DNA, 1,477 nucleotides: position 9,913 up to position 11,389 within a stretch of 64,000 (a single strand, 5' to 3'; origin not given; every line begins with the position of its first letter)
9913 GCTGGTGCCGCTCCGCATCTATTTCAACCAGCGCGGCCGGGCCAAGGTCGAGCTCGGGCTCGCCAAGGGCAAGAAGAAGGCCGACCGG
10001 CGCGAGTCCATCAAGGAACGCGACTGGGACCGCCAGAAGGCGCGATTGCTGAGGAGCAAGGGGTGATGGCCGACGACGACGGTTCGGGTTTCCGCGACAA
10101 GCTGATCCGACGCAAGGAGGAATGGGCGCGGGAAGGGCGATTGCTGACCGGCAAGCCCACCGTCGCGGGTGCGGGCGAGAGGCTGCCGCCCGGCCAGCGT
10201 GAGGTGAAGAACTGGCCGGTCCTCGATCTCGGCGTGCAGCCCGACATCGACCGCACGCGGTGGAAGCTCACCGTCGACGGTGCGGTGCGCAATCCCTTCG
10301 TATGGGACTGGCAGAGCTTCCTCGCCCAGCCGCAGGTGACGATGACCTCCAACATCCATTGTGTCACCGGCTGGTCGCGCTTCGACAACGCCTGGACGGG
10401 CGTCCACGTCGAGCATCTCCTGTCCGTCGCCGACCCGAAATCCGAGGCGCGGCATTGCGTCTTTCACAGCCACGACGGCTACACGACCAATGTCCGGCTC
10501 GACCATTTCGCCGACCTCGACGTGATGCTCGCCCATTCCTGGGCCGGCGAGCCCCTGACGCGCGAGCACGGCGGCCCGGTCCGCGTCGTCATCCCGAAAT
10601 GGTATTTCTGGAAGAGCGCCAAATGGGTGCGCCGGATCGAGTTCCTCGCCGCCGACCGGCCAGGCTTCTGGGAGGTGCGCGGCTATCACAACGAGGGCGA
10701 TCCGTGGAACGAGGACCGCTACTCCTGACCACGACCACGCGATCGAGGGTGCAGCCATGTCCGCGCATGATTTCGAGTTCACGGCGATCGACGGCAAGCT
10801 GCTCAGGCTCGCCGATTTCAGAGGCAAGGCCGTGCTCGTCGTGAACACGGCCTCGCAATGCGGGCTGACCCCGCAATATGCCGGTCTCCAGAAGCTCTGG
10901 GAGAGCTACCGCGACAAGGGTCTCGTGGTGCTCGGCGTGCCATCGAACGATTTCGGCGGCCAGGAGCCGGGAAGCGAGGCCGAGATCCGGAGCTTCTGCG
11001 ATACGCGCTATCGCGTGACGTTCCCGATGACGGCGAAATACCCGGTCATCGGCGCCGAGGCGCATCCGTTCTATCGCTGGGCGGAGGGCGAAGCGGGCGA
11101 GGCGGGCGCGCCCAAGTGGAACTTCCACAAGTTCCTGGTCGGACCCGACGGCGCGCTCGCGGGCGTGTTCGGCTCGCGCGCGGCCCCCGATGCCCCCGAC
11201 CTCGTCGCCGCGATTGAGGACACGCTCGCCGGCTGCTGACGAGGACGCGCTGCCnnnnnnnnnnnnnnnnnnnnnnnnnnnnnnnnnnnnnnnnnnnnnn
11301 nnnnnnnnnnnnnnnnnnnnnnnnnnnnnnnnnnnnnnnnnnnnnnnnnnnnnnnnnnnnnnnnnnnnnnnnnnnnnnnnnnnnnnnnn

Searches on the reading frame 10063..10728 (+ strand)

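Call 3: search_protein_families(library=pfam, proteins=[window:10063-10728:+], max_evalue=0.01)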
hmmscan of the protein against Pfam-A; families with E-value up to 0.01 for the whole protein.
window:10063-10728:+ (221 aa): 1 family
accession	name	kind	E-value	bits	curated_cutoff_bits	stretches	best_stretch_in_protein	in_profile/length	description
PF00174.25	Oxidored_molyb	-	4.6e-42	143.9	24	1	59-203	4-169/169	Oxidoreductase molybdopterin binding domain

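Call 4: search_protein_families(library=ncbifam, proteins=[window:10063-10728:+], max_evalue=0.01)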
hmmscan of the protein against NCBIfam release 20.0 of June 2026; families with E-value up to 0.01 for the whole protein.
window:10063-10728:+ (221 aa): 4 families
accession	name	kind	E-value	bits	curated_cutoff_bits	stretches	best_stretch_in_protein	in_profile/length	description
NF003767.0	PRK05363.1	equivalog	2.6e-18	66.4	207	1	63-205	97-256/320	protein-methionine-sulfoxide reductase catalytic subunit MsrP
TIGR04555.1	sulfite_DH_soxC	equivalog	3.6e-15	55.8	420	1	60-195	102-255/408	sulfite dehydrogenase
NF052245.1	SorA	equivalog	3.2e-11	42.6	600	1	110-209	153-260/396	SorA family sulfite dehydrogenase catalytic subunit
NF052247.1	SorT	equivalog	5e-07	28.9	570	1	153-200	201-248/387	SorT family sulfite dehydrogenase catalytic subunit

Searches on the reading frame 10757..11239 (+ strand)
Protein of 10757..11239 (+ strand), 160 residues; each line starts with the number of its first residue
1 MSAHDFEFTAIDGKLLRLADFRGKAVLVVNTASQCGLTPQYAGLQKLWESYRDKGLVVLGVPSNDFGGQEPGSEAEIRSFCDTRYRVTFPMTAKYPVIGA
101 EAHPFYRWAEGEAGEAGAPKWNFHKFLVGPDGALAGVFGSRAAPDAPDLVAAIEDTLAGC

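Call 3: search_protein_families(library=pfam, proteins=[window:10757-11239:+], max_evalue=0.01)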
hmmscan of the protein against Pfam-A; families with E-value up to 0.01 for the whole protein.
window:10757-11239:+ (160 aa): 3 families
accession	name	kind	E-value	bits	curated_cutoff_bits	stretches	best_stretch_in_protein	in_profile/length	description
PF00255.25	GSHPx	-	4.5e-33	113.5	27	1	4-108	2-106/108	Glutathione peroxidase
PF00578.27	AhpC-TSA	-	1.5e-06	28.6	26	1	3-91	5-86/124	AhpC/TSA family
PF08534.16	Redoxin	-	0.0021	18.3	26.6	1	3-65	6-72/148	Redoxin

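Call 4: search_protein_families(library=ncbifam, proteins=[window:10757-11239:+], max_evalue=0.01)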
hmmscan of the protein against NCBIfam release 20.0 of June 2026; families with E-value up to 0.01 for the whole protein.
window:10757-11239:+ (160 aa): 5 families
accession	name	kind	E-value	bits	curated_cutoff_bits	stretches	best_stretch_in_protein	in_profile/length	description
NF007900.0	PRK10606.1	equivalog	4.6e-44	150.1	270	2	6-116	8-118/183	glutathione peroxidase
TIGR02540.1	gpx7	equivalog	3.1e-32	111.5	207.3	1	4-138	3-136/153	putative glutathione peroxidase Gpx7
NF041054.1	WAxxUGC_long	equivalog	2.3e-05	23.9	300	1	3-70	84-150/354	ResA-like WAxxUGC motif-containing protein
NF002854.0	PRK03147.1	subfamily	5.4e-05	23.1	170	1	2-92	41-124/176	thiol-disulfide oxidoreductase ResA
NF006960.0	PRK09437.1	equivalog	0.0068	16.3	140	0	3-63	10-72/156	thioredoxin-dependent thiol peroxidase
